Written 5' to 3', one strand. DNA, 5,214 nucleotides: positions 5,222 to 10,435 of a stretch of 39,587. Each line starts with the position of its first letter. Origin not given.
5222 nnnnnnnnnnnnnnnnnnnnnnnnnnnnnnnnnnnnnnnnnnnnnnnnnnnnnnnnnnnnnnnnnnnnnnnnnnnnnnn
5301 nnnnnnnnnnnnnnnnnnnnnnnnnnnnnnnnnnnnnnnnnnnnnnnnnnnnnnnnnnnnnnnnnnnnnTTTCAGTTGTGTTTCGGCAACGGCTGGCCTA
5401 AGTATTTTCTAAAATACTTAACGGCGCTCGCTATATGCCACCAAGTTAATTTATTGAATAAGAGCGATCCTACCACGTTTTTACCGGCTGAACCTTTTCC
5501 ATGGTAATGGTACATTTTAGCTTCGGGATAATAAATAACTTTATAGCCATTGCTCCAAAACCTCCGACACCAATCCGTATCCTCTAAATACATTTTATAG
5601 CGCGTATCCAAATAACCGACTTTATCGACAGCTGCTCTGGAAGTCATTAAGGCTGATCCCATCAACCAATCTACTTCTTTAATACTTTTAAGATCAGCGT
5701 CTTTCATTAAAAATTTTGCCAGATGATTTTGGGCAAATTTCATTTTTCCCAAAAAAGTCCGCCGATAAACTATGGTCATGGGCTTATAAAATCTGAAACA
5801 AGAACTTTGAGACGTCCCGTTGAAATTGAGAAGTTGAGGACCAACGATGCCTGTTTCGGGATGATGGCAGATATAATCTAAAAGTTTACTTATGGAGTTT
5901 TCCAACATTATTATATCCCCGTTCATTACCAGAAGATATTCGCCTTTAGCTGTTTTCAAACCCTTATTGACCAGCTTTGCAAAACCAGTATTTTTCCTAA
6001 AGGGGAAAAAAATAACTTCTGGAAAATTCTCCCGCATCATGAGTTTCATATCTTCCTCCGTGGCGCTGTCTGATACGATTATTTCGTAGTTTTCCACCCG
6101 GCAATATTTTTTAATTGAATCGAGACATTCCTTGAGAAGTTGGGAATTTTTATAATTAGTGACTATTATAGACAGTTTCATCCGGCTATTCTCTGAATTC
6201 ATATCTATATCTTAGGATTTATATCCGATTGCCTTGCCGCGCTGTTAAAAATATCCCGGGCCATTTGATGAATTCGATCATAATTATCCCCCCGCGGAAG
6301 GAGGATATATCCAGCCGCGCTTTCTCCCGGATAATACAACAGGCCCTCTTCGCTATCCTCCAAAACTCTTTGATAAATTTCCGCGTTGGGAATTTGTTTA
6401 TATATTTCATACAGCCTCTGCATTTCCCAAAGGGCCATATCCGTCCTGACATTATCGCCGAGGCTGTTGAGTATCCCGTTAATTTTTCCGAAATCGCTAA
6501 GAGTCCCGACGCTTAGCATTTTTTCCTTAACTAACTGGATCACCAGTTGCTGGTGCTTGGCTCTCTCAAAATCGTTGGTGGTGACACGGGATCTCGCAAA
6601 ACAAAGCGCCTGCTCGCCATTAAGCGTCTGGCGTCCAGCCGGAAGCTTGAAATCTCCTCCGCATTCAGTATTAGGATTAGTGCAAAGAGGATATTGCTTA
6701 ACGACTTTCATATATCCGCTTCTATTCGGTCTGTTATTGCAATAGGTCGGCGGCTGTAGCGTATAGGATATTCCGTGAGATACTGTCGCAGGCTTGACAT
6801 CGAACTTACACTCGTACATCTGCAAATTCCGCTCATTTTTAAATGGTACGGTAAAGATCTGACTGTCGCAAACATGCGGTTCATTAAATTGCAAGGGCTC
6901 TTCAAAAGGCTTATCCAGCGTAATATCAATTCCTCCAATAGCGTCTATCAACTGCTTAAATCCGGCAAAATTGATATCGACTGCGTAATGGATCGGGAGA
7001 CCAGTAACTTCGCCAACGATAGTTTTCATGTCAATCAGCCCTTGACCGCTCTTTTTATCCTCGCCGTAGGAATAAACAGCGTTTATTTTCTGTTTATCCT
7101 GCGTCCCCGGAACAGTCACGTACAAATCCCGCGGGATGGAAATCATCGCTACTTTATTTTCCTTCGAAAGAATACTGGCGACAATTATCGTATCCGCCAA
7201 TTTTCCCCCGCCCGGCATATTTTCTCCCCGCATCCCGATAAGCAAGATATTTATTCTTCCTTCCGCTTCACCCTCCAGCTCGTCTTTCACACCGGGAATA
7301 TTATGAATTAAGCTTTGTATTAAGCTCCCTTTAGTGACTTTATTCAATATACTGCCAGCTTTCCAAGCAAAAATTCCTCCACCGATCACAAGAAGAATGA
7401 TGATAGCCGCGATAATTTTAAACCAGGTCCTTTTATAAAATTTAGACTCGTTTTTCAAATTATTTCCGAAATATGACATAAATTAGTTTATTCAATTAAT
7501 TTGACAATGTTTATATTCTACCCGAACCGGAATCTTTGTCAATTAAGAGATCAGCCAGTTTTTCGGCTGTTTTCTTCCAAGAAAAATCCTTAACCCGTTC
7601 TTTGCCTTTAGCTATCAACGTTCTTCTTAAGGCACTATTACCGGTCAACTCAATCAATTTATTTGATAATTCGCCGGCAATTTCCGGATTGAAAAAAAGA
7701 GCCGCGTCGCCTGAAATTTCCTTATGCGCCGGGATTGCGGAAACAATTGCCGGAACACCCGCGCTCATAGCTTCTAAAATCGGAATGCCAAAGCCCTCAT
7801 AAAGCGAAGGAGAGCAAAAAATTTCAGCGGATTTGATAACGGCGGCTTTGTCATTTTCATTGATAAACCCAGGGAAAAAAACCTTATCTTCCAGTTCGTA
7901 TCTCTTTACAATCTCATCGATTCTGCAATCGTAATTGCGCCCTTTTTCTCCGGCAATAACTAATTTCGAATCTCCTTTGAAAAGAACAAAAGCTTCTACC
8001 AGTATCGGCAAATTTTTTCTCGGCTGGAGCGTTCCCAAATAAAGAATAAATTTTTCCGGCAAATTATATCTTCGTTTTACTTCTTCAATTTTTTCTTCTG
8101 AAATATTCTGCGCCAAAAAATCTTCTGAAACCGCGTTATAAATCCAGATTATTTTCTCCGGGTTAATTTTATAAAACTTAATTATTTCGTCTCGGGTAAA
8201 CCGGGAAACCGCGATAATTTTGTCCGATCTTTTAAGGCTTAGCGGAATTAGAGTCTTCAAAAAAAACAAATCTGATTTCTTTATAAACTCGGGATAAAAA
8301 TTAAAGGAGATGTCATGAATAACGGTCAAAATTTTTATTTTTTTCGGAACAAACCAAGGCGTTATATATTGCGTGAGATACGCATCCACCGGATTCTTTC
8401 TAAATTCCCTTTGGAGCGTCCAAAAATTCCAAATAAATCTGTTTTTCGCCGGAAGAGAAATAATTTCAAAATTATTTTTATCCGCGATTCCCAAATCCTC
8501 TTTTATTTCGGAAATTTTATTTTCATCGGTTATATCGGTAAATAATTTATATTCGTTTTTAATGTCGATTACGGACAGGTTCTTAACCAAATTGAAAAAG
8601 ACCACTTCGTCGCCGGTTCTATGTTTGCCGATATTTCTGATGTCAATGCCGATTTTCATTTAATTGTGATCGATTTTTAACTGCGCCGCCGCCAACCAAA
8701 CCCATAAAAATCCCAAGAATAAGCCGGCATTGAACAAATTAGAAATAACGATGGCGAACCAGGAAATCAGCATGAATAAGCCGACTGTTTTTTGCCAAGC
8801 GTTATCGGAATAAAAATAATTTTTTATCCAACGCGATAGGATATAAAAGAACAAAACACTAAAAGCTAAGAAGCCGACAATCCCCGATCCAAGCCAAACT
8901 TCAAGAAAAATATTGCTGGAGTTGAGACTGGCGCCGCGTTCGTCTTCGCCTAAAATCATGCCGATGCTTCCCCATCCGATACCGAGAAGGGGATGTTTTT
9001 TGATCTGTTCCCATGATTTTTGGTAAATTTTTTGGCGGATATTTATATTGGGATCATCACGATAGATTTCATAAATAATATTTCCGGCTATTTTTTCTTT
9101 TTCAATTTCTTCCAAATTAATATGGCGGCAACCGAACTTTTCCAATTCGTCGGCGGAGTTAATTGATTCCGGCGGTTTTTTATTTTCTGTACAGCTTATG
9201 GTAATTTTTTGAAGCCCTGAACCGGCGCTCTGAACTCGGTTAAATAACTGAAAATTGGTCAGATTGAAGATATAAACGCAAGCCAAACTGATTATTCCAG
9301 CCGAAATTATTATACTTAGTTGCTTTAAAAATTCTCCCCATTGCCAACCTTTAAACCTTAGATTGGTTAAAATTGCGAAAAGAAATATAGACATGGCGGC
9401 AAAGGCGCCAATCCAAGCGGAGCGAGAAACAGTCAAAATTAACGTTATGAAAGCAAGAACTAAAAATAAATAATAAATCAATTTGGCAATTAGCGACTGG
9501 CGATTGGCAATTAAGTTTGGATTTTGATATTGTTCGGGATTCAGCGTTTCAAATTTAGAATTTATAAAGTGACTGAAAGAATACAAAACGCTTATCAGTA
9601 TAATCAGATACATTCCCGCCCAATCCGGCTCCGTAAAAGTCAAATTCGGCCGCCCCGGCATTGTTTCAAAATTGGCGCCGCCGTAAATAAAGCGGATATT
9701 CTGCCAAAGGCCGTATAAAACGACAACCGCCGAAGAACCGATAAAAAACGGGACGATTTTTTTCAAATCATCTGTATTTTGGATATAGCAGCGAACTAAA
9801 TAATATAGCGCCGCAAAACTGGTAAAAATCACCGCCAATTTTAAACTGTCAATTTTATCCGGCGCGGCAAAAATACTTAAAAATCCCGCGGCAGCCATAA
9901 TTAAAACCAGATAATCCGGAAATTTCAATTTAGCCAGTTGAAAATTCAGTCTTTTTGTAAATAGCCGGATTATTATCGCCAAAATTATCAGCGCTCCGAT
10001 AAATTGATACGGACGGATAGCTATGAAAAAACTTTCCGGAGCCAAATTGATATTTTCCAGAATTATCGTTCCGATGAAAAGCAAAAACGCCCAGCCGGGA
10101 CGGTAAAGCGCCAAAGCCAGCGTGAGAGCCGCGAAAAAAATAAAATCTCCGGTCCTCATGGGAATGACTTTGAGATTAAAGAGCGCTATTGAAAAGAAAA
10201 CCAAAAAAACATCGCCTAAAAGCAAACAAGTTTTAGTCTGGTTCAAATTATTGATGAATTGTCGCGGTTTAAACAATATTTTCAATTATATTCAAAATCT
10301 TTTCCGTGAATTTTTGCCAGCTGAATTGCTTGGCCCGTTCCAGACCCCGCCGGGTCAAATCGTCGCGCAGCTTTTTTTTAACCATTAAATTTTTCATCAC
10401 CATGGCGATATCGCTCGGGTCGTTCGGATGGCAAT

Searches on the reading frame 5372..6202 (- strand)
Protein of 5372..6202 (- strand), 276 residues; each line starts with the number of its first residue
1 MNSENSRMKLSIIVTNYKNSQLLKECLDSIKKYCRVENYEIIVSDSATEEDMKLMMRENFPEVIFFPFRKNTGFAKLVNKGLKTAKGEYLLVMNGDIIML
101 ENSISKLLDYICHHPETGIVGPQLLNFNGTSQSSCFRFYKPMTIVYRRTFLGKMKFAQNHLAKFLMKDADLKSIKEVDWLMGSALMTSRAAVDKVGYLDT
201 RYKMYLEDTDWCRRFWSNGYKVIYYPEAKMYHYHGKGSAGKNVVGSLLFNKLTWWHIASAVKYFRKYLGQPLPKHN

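Call 7: search_protein_families(library=pfam, proteins=[window:5372-6202:-], max_evalue=0.001)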
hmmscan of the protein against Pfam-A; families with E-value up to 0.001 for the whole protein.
window:5372-6202:- (276 aa): 4 families
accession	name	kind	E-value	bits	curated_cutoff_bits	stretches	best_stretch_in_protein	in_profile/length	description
PF00535.33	Glycos_transf_2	-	7.6e-20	71.9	23.3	1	11-133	1-125/168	Glycosyl transferase family 2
PF13641.12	Glyco_tranf_2_3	-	5e-16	59.9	27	1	10-236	3-215/230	Glycosyltransferase like family 2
PF13632.12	Glyco_trans_2_3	-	2.2e-07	31.3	27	1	165-233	56-124/198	Glycosyl transferase family group 2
PF13712.12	Glyco_tranf_2_5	-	1.2e-06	28.9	27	1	65-231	32-186/210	Glycosyltransferase like family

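Call 25: search_protein_families(library=ncbifam, proteins=[window:5372-6202:-], max_evalue=0.001)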
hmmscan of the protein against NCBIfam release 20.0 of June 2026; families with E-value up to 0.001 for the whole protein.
window:5372-6202:- (276 aa): 16 families
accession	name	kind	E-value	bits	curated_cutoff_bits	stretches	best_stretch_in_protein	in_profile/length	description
TIGR03965.1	mycofact_glyco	equivalog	8.9e-15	54.5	280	2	167-234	216-282/467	mycofactocin biosynthesis glycosyltransferase MftF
TIGR03937.1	PgaC_IcaA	equivalog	1.4e-12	47.3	422.3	1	7-120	44-159/407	poly-beta-1,6-N-acetyl-D-glucosamine synthase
TIGR01556.1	rhamnosyltran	subfamily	3.8e-12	46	200.55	1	37-236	20-204/281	rhamnosyltransferase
NF053739.1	GlytfEpsEBac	equivalog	6.1e-12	45.1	450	1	9-141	2-136/265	glycosyltransferase EpsE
NF041875.1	EPS_EpsD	equivalog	1.4e-11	44.4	370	1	10-122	1-115/325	exopolysaccharide biosynthesis glycosyltransferase EpsD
NF050050.1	ProtGlycPglI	equivalog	2.3e-10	40.3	500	1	9-111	3-108/306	GalNAc(5)-diNAcBac-PP-undecaprenol beta-1,3-glucosyltransferase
NF007482.0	PRK10073.1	equivalog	3.5e-10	39.4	423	1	4-109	2-108/334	glycosyltransferase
NF038299.1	EPS_HpsN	equivalog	2.8e-08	33.1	425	1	9-256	2-244/317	hormogonium polysaccharide biosynthesis glycosyltransferase HpsN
NF047683.1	TeichurnBiosyTuaG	equivalog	5.5e-08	32.8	400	1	7-115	5-115/252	teichuronic acid biosynthesis protein TuaG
TIGR04440.1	glyco_TIGR04440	domain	1.2e-07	31.7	70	1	9-131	1-126/215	TIGR00180 family glycosyltransferase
TIGR04283.1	glyco_like_mftF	equivalog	5.1e-07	29.5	182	1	10-111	1-97/221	TIGR04283 family arsenosugar biosynthesis glycosyltransferase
NF047588.1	GlcsyltransPgfSStrep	equivalog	1.5e-06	27.6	500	1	8-108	1-107/308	glycosyltransferase PgfS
TIGR03111.1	glyc2_xrt_Gpos1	hypoth_equivalog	1.7e-06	27.1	363.95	1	9-116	50-161/439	TIGR03111 family XrtG-associated glycosyltransferase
TIGR04009.1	wcaE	equivalog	2.1e-05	24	369.2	1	8-131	1-127/248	colanic acid biosynthesis glycosyltransferase WcaE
NF038302.1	EPS_HpsE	equivalog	5.9e-05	22.2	300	1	8-125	1-125/307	hormogonium polysaccharide biosynthesis glycosyltransferase HpsE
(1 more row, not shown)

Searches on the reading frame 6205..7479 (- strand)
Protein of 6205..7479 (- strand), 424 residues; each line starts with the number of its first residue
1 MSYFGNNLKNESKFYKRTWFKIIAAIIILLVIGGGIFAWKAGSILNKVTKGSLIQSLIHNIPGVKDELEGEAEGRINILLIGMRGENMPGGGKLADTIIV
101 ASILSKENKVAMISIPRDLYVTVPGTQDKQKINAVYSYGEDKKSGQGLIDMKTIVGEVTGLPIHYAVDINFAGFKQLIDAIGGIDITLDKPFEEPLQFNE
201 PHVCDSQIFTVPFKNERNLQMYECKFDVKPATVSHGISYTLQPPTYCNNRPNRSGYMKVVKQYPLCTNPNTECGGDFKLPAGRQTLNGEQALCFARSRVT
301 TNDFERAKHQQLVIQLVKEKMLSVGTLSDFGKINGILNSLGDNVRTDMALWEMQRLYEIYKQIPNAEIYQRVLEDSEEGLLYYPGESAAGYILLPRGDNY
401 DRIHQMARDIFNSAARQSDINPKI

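Call 7: search_protein_families(library=pfam, proteins=[window:6205-7479:-], max_evalue=0.001)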
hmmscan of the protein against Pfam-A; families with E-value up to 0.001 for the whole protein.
window:6205-7479:- (424 aa): 1 family
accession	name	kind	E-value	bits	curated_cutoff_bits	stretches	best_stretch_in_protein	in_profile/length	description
PF03816.19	LytR_cpsA_psr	-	4.1e-33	115.1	24.6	2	95-195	2-97/150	LytR_cpsA_psr family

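Call 25: search_protein_families(library=ncbifam, proteins=[window:6205-7479:-], max_evalue=0.001)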
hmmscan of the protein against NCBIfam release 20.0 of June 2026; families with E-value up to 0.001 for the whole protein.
window:6205-7479:- (424 aa): 4 families
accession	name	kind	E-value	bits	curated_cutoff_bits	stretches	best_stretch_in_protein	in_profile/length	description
NF006897.1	PRK09379.1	equivalog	2.8e-35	122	441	2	16-192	1-167/298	polyisoprenyl-teichoic acid--peptidoglycan teichoic acid transferase TagU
TIGR00350.1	lytR_cpsA_psr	domain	5.9e-28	98.1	62.3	2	95-194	3-98/152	LCP family glycopolymer transferase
NF047591.1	ligase_LytR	equivalog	6.7e-23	81.5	450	2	23-202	9-186/336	glycopolymer--peptidoglycan transferase LytR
NF051849.1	LCP_trans_Cps2A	equivalog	2.8e-21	76.3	650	2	273-365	335-424/477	LCP family glycopolymer transferase CpsA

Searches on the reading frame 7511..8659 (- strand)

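Call 7: search_protein_families(library=pfam, proteins=[window:7511-8659:-], max_evalue=0.001)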
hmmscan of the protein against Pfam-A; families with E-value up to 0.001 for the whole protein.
window:7511-8659:- (382 aa): 5 families
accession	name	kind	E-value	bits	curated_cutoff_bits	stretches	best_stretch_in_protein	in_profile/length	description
PF00534.26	Glycos_transf_1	-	5.1e-34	117.7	26.4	1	196-355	9-172/172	Glycosyl transferases group 1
PF13692.12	Glyco_trans_1_4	-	2.3e-25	90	27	1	203-339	2-140/142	Glycosyl transferases group 1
PF13439.12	Glyco_transf_4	-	4.5e-14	53.3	28.5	1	66-180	48-169/170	Glycosyltransferase Family 4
PF13524.12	Glyco_trans_1_2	-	6.5e-07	29.8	25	1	234-369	18-143/144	Glycosyl transferase-like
PF20706.3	GT4-conflict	-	3e-05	23.6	26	1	260-308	263-312/385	Family 4 Glycosyltransferase in conflict systems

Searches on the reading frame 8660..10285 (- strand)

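Call 7: search_protein_families(library=pfam, proteins=[window:8660-10285:-], max_evalue=0.001)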
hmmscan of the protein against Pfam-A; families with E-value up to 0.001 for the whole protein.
window:8660-10285:- (541 aa): 1 family
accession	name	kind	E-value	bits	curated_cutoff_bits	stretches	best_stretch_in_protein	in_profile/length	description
PF04932.20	Wzy_C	-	1.3e-18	67.6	31.7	1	273-475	1-148/149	O-Antigen ligase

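Call 25: search_protein_families(library=ncbifam, proteins=[window:8660-10285:-], max_evalue=0.001)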
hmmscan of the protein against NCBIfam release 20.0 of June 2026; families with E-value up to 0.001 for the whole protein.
window:8660-10285:- (541 aa): 1 family
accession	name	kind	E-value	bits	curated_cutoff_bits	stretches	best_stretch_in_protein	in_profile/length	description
TIGR00947.1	2A73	equivalog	1.1e-08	34.6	366.4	1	263-337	193-264/425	IctB family putative bicarbonate transporter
